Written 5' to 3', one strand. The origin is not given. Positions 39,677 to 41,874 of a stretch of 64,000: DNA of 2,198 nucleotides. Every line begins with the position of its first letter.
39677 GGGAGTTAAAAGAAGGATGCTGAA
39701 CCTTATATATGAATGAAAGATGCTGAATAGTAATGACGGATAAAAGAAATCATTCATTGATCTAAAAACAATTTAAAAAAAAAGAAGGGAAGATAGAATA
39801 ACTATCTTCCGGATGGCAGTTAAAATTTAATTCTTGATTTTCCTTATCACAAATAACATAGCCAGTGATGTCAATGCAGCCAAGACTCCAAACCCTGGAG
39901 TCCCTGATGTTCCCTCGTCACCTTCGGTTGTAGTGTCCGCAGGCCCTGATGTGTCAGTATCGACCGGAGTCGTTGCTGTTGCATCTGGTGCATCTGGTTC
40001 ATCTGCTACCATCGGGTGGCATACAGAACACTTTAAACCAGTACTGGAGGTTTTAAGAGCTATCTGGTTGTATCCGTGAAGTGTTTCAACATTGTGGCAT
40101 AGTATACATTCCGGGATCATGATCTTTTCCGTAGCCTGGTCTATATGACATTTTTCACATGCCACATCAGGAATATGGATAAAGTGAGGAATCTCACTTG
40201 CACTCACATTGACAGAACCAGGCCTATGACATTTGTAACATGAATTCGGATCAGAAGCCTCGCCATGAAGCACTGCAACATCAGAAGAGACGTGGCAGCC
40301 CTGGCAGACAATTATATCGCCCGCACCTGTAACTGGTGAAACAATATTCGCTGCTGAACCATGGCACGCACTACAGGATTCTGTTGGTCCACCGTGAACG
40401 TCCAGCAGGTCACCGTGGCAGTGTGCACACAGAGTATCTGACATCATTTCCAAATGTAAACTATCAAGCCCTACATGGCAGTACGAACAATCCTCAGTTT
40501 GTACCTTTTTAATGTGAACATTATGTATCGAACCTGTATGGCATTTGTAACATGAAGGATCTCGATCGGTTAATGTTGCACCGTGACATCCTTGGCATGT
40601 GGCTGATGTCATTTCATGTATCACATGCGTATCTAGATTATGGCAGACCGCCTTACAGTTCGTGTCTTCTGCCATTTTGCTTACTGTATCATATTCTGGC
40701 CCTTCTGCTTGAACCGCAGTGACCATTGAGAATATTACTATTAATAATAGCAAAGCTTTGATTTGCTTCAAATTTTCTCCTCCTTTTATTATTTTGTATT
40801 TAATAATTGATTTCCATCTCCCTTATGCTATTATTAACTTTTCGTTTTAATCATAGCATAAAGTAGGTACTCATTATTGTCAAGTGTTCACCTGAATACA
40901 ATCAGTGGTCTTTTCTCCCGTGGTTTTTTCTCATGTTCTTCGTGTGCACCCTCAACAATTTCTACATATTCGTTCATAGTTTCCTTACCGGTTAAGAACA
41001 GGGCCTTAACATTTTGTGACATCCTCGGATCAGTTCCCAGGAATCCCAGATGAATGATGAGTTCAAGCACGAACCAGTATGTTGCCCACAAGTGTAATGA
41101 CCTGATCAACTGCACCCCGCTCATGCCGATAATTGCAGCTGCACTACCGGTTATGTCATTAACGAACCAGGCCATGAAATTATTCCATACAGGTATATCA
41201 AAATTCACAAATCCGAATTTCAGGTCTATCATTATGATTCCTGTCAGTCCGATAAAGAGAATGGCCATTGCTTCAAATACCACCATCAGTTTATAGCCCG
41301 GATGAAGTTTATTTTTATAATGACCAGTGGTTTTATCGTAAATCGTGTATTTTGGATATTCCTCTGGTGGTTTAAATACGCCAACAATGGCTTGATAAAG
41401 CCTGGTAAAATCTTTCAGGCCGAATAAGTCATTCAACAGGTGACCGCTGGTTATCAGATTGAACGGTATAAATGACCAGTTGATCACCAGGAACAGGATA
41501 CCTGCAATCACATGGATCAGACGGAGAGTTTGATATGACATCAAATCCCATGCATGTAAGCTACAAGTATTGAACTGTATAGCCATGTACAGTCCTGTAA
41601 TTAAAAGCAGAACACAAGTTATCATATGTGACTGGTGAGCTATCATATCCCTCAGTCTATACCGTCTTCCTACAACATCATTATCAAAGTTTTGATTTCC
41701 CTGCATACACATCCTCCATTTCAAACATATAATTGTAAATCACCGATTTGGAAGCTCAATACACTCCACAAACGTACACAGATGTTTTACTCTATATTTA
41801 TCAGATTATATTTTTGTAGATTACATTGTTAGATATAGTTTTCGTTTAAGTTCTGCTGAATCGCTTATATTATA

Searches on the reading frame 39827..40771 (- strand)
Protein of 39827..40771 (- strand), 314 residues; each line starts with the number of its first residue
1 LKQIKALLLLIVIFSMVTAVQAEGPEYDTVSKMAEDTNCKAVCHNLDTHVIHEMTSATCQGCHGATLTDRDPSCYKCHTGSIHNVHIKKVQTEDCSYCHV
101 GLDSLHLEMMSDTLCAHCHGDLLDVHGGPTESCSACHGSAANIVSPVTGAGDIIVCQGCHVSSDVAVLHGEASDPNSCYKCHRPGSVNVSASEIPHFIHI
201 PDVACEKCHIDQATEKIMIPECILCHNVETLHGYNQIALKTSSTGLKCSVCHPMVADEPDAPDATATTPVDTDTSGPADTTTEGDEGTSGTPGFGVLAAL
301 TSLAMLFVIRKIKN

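Call 19: search_protein_families(library=pfam, proteins=[window:39827-40771:-], max_evalue=0.001)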
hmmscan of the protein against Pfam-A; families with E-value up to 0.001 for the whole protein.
window:39827-40771:- (314 aa): 4 families
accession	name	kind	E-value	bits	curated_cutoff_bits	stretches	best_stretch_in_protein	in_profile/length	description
PF14522.11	Cytochrome_C7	-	5e-08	33.1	24.8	0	174-226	12-66/67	Cytochrome c7 and related cytochrome c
PF14537.11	Cytochrom_c3_2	-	1.1e-07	32.6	25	0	155-227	8-79/79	Cytochrome c3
PF03367.19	Zn_ribbon_ZPR1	-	0.00033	20.5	23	1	175-211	6-44/56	ZPR1 zinc-finger domain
PF22113.1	Mtrc-MtrF_II-IV_dom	-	0.00034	20.6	30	0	156-260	9-132/176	Outer membrane cytochrome MtrC/MtrF-like, domains II/IV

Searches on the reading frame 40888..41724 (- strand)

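Call 20: search_protein_families(library=pfam, proteins=[window:40888-41724:-], max_evalue=0.001)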
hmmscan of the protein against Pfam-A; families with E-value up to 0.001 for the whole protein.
window:40888-41724:- (278 aa): 2 families
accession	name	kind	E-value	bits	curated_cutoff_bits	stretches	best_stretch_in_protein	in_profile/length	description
PF01292.26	Ni_hydr_CYTB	-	5.6e-09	36.5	30.1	1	21-234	1-167/179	Prokaryotic cytochrome b561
PF14358.11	DUF4405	-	2.8e-05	25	26.7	1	35-80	8-56/66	Domain of unknown function (DUF4405)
